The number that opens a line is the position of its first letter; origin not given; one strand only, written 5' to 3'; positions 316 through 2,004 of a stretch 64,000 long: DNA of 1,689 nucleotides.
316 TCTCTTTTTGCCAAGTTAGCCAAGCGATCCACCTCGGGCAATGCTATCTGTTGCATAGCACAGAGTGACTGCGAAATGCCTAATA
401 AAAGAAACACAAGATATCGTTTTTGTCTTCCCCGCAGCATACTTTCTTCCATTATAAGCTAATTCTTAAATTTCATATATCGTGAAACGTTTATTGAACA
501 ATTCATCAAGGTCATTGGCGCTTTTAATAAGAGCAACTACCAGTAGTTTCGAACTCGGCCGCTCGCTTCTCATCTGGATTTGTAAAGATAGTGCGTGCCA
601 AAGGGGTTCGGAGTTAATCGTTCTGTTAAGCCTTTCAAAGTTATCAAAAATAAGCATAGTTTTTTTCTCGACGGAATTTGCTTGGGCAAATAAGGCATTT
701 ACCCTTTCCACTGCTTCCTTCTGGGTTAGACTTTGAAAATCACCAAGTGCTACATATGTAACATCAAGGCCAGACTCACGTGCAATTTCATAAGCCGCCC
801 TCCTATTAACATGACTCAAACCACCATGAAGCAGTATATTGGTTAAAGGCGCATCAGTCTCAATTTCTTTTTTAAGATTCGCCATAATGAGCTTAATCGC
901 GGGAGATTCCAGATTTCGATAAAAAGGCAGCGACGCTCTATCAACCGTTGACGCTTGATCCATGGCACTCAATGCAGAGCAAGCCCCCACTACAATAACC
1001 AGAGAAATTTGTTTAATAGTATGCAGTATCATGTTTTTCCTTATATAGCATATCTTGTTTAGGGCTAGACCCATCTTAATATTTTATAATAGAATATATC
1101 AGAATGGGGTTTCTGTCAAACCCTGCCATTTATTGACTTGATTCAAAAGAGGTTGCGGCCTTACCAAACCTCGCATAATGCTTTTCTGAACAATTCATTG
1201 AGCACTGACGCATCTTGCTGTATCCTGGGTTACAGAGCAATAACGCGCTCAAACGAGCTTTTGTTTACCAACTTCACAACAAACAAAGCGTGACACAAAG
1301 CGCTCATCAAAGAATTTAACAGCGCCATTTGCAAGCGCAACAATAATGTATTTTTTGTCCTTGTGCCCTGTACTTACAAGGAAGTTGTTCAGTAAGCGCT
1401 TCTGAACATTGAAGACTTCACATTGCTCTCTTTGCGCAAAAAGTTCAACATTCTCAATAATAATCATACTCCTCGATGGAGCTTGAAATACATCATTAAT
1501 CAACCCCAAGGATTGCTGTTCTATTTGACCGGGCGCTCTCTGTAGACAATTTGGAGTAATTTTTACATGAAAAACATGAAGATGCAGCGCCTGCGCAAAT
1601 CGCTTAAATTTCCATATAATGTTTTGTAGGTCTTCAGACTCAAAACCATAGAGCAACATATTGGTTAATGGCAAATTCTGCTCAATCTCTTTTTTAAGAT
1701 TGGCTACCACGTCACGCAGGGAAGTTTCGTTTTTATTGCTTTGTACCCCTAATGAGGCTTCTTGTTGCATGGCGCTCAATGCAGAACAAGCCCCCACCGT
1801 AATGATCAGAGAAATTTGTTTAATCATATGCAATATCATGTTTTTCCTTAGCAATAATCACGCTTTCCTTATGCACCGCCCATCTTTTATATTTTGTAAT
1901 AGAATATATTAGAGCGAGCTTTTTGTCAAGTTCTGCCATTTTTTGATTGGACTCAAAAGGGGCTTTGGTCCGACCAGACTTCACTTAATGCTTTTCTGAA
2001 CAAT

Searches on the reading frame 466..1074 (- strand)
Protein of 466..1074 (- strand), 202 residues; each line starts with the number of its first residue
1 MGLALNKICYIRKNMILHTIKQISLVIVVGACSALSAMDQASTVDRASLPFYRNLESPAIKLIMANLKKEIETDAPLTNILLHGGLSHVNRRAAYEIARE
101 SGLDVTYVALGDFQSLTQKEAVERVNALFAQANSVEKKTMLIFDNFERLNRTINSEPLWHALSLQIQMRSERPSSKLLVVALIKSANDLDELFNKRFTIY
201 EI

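Call 96: search_protein_families(library=pfam, proteins=[window:466-1074:-], max_evalue=0.1)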
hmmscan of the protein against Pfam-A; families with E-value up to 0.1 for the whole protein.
window:466-1074:- (202 aa): 1 family
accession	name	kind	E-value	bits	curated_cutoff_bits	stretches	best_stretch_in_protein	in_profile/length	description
PF00004.35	AAA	-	5.9e-06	27.2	21.2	1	94-199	15-125/131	ATPase family associated with various cellular activities (AAA)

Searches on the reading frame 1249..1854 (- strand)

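Call 96: search_protein_families(library=pfam, proteins=[window:1249-1854:-], max_evalue=0.1)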
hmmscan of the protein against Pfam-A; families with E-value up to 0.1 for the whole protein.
window:1249-1854:- (201 aa): 1 family
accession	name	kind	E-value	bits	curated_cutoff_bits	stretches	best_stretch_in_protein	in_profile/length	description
PF00004.35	AAA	-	0.034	15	21.2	1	86-190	18-123/131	ATPase family associated with various cellular activities (AAA)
